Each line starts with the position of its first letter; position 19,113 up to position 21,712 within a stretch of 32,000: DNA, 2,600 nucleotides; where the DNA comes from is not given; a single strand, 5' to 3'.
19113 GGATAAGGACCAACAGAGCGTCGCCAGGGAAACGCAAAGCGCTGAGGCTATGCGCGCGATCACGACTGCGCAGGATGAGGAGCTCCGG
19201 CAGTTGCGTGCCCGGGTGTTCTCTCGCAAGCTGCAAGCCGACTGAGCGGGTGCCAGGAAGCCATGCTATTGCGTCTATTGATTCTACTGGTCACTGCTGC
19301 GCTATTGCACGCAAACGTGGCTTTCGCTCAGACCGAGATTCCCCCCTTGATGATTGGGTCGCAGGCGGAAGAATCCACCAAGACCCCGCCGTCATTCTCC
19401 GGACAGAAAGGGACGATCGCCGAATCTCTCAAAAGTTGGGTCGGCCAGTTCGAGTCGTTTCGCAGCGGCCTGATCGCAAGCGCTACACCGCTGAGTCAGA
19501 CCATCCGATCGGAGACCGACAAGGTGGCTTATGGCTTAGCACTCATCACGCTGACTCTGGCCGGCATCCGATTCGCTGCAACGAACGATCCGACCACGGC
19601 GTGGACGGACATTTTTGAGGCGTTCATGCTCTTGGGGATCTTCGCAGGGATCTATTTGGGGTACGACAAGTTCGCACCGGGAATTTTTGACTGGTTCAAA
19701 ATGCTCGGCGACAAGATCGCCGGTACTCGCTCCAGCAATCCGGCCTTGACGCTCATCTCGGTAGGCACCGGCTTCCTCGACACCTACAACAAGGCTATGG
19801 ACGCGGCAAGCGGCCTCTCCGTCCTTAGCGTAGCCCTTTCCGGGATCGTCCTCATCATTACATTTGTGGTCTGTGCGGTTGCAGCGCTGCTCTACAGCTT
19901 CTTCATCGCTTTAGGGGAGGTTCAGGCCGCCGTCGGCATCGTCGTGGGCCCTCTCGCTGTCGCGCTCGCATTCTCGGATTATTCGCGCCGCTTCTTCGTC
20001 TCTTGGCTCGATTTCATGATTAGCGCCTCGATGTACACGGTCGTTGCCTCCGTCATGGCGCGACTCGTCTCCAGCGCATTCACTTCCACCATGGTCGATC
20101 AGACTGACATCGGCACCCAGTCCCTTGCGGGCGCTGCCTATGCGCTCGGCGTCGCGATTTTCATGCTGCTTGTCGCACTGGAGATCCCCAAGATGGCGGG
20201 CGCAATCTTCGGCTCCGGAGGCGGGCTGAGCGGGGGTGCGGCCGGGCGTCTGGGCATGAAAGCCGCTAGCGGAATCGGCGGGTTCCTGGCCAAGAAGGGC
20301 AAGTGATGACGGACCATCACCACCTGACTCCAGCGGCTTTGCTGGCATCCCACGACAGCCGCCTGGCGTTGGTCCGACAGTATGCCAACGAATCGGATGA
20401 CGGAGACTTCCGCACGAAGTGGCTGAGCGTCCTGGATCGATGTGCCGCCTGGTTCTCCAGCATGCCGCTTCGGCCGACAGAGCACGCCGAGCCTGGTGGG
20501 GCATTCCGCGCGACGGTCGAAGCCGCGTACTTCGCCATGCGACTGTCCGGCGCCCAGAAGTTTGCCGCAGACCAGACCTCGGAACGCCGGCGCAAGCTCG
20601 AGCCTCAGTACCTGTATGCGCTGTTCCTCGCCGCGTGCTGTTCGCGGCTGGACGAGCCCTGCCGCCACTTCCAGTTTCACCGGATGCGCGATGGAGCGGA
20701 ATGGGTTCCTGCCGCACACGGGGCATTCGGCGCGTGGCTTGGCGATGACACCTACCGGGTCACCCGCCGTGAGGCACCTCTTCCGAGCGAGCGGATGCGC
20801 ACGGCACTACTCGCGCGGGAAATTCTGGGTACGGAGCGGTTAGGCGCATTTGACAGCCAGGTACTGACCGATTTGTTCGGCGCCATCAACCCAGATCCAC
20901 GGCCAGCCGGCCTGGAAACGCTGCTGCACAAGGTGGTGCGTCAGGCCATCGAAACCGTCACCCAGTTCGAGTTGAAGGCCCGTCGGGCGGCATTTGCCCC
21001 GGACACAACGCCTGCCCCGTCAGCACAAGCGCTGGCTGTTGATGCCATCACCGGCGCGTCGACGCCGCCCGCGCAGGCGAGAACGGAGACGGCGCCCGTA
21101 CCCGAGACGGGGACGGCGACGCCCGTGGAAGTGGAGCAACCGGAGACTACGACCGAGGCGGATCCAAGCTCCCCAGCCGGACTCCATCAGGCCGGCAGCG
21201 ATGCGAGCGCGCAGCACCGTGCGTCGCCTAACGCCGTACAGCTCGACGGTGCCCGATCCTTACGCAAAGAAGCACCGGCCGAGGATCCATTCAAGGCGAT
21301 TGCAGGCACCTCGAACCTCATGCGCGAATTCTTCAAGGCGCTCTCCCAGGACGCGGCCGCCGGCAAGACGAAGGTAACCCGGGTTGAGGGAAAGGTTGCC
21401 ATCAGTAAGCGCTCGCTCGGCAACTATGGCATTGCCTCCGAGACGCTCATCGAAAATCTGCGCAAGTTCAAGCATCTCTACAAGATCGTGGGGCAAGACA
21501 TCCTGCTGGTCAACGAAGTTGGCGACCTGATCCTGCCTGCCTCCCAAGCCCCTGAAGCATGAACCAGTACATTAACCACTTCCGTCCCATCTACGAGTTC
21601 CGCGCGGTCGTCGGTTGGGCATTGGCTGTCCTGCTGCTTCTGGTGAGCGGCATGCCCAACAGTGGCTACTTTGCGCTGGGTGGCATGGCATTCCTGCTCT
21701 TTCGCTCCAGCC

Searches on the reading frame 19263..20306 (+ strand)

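Call 88: search_protein_families(library=pfam, proteins=[window:19263-20306:+], max_evalue=0.001)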
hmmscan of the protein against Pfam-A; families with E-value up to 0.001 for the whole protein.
window:19263-20306:+ (347 aa): 1 family
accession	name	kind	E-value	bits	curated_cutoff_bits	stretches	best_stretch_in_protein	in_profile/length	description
PF04610.19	TrbL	-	1.2e-22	81.2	25.9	1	94-306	2-213/215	TrbL/VirB6 plasmid conjugal transfer protein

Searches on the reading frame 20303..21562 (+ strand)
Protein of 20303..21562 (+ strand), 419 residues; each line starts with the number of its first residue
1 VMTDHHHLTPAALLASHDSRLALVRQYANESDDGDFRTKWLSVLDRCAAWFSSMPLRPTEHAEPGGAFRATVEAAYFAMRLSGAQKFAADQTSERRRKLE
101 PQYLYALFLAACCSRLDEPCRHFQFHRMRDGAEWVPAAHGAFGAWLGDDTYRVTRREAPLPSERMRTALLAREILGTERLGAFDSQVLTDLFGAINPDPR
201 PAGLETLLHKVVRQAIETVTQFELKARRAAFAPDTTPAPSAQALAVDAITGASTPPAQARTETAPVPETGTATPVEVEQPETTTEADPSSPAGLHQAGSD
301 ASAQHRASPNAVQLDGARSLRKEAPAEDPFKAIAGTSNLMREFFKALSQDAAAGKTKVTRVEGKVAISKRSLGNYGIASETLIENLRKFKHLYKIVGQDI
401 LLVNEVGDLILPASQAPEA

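Call 88: search_protein_families(library=pfam, proteins=[window:20303-21562:+], max_evalue=0.001)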
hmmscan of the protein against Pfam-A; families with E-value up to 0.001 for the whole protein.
window:20303-21562:+ (419 aa): 1 family
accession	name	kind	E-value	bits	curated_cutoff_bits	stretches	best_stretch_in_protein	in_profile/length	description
PF07514.17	TraI_2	-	9.9e-08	31.7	23.9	1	33-232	31-234/324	Putative helicase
